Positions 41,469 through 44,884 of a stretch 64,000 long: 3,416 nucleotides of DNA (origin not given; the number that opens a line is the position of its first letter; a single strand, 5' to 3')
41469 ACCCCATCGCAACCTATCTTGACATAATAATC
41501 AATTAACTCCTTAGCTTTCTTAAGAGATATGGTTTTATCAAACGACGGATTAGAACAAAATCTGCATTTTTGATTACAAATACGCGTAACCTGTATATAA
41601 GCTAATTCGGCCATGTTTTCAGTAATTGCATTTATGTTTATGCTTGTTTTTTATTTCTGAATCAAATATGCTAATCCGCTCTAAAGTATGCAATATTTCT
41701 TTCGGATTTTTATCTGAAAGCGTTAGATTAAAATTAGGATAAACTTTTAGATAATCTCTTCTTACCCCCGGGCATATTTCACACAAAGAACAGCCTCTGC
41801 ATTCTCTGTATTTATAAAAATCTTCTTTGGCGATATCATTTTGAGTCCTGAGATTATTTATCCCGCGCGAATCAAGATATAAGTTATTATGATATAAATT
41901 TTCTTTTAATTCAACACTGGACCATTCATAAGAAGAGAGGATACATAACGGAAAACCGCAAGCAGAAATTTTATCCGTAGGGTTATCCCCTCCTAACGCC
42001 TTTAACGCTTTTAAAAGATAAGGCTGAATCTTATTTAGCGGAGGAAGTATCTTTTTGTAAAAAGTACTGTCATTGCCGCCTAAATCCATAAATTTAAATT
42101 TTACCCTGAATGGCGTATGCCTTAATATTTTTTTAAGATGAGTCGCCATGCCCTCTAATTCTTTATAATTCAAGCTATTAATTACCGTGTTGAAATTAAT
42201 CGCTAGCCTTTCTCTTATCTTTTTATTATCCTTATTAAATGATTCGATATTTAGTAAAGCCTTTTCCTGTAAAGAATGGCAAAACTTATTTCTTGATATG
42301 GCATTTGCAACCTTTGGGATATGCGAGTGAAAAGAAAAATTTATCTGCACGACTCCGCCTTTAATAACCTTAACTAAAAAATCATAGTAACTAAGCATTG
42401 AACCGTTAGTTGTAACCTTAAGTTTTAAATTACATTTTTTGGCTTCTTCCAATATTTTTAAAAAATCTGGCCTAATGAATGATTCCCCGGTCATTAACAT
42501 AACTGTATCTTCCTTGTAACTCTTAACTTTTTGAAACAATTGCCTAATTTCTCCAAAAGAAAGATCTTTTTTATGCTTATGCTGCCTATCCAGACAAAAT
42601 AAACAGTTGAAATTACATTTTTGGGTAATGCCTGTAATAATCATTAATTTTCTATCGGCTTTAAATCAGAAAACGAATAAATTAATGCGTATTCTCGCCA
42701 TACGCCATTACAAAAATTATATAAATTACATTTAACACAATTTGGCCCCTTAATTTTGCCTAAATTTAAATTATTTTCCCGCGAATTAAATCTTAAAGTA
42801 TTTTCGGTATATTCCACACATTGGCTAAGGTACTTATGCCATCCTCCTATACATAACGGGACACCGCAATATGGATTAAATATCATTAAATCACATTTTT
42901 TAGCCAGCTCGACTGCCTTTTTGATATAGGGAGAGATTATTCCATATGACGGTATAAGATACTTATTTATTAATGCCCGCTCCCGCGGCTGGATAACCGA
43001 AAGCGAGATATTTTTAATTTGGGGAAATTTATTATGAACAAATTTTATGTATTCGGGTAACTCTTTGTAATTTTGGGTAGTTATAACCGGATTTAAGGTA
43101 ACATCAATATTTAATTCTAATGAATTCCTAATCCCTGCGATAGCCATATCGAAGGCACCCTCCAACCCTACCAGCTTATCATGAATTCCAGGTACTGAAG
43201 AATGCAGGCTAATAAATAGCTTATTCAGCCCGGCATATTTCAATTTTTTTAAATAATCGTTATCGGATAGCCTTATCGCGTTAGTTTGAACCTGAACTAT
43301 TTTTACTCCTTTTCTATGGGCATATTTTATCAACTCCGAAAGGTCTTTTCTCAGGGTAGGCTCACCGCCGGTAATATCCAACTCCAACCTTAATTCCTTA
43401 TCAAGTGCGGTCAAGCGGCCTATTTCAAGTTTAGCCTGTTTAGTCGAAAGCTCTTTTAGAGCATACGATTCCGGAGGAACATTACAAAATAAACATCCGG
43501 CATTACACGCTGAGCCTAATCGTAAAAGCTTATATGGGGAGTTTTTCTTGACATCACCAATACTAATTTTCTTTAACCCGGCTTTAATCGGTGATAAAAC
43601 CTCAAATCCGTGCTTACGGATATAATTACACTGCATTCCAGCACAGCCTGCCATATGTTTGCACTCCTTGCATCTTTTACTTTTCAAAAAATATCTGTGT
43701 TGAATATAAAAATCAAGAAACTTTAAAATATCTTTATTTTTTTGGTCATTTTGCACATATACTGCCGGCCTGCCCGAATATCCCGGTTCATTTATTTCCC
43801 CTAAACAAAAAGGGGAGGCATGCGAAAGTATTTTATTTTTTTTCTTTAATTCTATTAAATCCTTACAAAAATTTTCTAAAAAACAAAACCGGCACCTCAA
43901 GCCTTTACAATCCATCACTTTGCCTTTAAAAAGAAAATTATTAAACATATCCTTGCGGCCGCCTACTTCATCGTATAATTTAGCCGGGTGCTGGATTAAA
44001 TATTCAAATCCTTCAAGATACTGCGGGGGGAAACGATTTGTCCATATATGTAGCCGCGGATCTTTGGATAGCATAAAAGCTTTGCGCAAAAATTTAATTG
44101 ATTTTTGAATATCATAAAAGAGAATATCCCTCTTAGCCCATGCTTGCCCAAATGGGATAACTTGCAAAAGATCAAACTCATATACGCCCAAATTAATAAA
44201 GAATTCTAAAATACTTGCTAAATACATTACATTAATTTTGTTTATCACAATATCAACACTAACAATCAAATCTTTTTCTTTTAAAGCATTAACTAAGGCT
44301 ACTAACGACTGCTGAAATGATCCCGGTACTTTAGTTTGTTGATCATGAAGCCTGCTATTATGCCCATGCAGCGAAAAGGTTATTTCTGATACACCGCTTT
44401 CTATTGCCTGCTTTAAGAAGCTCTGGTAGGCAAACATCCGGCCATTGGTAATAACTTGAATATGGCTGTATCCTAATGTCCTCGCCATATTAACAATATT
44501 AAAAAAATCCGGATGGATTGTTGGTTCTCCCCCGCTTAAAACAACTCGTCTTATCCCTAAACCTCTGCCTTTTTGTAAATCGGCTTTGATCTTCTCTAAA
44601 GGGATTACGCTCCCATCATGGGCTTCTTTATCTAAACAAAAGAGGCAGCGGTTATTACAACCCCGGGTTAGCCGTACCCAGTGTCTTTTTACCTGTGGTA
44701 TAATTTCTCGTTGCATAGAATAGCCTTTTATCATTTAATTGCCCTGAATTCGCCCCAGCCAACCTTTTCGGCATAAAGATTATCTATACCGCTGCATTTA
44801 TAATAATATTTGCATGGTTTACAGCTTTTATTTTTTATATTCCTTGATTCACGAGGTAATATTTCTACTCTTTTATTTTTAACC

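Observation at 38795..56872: Eleven-plus paralogs of an uncharacterised ~300-aa twitch-type rSAM family with a SLHG..HD..T box and a conserved 4-Cys tail; includes a tandem gene fusion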

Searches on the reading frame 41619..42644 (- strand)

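Call 4: search_protein_families(library=pfam, proteins=[window:41619-42644:-], max_evalue=0.01)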
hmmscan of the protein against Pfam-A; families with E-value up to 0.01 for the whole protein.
window:41619-42644:- (341 aa): 1 family
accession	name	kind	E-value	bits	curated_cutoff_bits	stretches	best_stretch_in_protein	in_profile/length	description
PF04055.27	Radical_SAM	-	1e-14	55.5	29.5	1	6-120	3-125/166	Radical SAM superfamily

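Call 5: search_protein_families(library=ncbifam, proteins=[window:41619-42644:-], max_evalue=0.01)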
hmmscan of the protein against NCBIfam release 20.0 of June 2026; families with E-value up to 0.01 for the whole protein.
window:41619-42644:- (341 aa): 39 families (the best 25 are shown)
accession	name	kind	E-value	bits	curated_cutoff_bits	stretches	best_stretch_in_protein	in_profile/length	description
NF038283.1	viperin_w_prok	equivalog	3.4e-18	65.8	180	1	6-163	8-170/281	viperin family antiviral radical SAM protein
TIGR04317.1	W_rSAM_matur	equivalog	1.1e-16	61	380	1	5-173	9-174/349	tungsten cofactor oxidoreductase radical SAM maturase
TIGR02666.1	moaA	equivalog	3.2e-16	59.2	284.05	1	6-199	16-206/336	GTP 3',8-cyclase MoaA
NF038332.1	rSAM_rare_HxsC4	exception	5.5e-16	58.6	500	1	6-301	20-326/335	radical SAM protein HxsC4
TIGR02668.1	moaA_archaeal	equivalog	7.9e-16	57.9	325.25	1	6-123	16-134/303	GTP 3',8-cyclase MoaA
NF001199.0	PRK00164.2-1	equivalog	4.9e-15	55.5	231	1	6-168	18-173/308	GTP 3',8-cyclase MoaA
TIGR04054.1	rSAM_NirJ1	equivalog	3.4e-12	45.7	650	1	3-172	39-199/387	putative heme d1 biosynthesis radical SAM protein NirJ1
TIGR03977.1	rSAM_pair_HxsC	equivalog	1.6e-11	43.6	267.9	1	6-242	31-259/292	His-Xaa-Ser system radical SAM maturase HxsC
TIGR04053.2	TIGR04053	equivalog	2.1e-11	43.7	395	1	2-172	10-175/366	TIGR04053 family radical SAM/SPASM domain-containing protein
NF045646.2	rSAM_Se_TrsS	equivalog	3.6e-11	42.3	490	1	3-133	89-222/441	radical SAM (seleno)protein TrsS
NF050035.1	rSAM_WgK_link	exception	1.1e-10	41.1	650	1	5-154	14-161/367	radical SAM/SPASM peptide maturase WgkB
TIGR03962.1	mycofact_rSAM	equivalog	2.6e-10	40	265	1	5-147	17-158/339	mycofactocin radical SAM maturase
TIGR04055.1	rSAM_NirJ2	equivalog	7.8e-10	38.8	500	1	6-133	6-133/326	putative heme d1 biosynthesis radical SAM protein NirJ2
TIGR04303.1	GeoRSP_rSAM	equivalog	1.9e-09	37.6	400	1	5-168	10-162/325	GeoRSP system radical SAM/SPASM protein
TIGR04545.1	rSAM_ahbD_hemeb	equivalog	2.6e-09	37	500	1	2-166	2-158/339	heme b synthase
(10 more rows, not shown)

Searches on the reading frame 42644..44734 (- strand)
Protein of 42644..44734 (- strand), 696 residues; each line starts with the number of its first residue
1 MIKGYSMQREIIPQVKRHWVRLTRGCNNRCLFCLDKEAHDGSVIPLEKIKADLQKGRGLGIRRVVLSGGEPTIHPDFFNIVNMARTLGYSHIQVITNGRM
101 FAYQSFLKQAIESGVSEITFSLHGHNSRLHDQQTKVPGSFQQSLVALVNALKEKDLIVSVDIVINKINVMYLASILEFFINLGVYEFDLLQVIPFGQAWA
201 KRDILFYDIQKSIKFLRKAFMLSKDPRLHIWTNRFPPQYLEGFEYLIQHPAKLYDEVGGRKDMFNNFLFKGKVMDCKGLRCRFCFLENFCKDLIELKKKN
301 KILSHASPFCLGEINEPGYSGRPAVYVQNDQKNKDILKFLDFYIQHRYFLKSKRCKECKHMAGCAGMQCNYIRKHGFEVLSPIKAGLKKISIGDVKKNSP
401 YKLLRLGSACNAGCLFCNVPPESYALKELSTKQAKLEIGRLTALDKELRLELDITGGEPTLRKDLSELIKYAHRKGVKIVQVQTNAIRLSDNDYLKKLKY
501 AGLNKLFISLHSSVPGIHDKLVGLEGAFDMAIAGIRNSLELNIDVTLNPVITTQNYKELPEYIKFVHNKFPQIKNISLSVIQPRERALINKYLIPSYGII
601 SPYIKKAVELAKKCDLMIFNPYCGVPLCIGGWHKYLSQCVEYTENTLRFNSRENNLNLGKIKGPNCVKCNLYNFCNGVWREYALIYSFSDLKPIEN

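Call 4: search_protein_families(library=pfam, proteins=[window:42644-44734:-], max_evalue=0.01)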
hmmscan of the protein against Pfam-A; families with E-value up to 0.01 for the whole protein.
window:42644-44734:- (696 aa): 2 families
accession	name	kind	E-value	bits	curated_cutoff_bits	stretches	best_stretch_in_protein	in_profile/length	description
PF04055.27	Radical_SAM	-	1.8e-42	145.7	29.5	2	407-566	4-166/166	Radical SAM superfamily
PF13353.11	Fer4_12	-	1.9e-07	31.9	22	0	23-144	12-136/137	4Fe-4S single cluster domain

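Call 5: search_protein_families(library=ncbifam, proteins=[window:42644-44734:-], max_evalue=0.01)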
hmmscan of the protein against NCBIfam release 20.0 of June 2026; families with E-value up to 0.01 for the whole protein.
window:42644-44734:- (696 aa): 58 families (the best 25 are shown)
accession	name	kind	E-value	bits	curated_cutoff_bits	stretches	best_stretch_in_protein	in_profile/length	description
NF038332.1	rSAM_rare_HxsC4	exception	4.1e-64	216.8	500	3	7-186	5-188/335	radical SAM protein HxsC4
TIGR03977.1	rSAM_pair_HxsC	equivalog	4e-55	186.7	267.9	2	401-628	26-256/292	His-Xaa-Ser system radical SAM maturase HxsC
TIGR02668.1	moaA_archaeal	equivalog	8.3e-46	156.3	325.25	2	406-611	16-218/303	GTP 3',8-cyclase MoaA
TIGR04545.1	rSAM_ahbD_hemeb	equivalog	1.1e-43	150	500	2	406-591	6-187/339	heme b synthase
NF045646.2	rSAM_Se_TrsS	equivalog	2.5e-43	148.2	490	2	398-578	84-263/441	radical SAM (seleno)protein TrsS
TIGR04053.2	TIGR04053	equivalog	1e-41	143.5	395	2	408-569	16-176/366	TIGR04053 family radical SAM/SPASM domain-containing protein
NF001199.0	PRK00164.2-1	equivalog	5.4e-40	137.4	231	2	406-611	18-221/308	GTP 3',8-cyclase MoaA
TIGR02666.1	moaA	equivalog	1.3e-37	129.6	284.05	2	407-580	17-194/336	GTP 3',8-cyclase MoaA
NF045702.1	rSAM_GDGT_ether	equivalog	1.7e-37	129.2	450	2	403-577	89-264/486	tetraether lipid synthase Tes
TIGR04546.1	rSAM_ahbC_deAc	equivalog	1.3e-35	122.9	650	2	404-572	43-207/390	12,18-didecarboxysiroheme deacetylase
TIGR04054.1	rSAM_NirJ1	equivalog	5.5e-35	120.7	650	2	390-569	26-200/387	putative heme d1 biosynthesis radical SAM protein NirJ1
TIGR04051.1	rSAM_NirJ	equivalog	1.2e-34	119.8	515.45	2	408-576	10-171/354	heme d1 biosynthesis radical SAM protein NirJ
TIGR02109.1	PQQ_syn_pqqE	equivalog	6.2e-34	117.5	381.35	2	403-591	10-192/358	pyrroloquinoline quinone biosynthesis protein PqqE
TIGR04055.1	rSAM_NirJ2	equivalog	9.1e-33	114.1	500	2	409-565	9-160/326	putative heme d1 biosynthesis radical SAM protein NirJ2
TIGR04303.1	GeoRSP_rSAM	equivalog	3e-32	112.5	400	2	408-569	13-167/325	GeoRSP system radical SAM/SPASM protein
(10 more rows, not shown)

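Call 31: find_encoding_contigs(protein=window:42644-44734:-, flank=10000, max_places=4)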
Protein window:42644-44734:- (696 aa): 1 contig read that carries it; 1 place shown.
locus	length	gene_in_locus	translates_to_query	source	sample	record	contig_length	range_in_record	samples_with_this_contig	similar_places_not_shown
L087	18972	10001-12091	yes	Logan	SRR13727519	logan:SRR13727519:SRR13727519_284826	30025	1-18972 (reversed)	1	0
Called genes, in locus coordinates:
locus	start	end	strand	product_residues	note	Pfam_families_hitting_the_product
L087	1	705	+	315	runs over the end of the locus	PF04055:Radical_SAM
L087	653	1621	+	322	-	PF04055:Radical_SAM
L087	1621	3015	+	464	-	PF04055:Radical_SAM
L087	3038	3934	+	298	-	PF04055:Radical_SAM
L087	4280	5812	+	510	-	PF02310:B12-binding (weak), PF04055:Radical_SAM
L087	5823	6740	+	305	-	PF04055:Radical_SAM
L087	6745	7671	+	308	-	PF04055:Radical_SAM, PF13353:Fer4_12 (weak)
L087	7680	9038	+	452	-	PF04055:Radical_SAM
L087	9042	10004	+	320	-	PF04055:Radical_SAM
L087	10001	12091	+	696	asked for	PF04055:Radical_SAM, PF13353:Fer4_12 (faint), PF04055:Radical_SAM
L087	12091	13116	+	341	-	PF04055:Radical_SAM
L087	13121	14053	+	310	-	PF04055:Radical_SAM, PF13344:Hydrolase_6 (faint)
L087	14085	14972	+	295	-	PF04055:Radical_SAM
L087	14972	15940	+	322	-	PF04055:Radical_SAM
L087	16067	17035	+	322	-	-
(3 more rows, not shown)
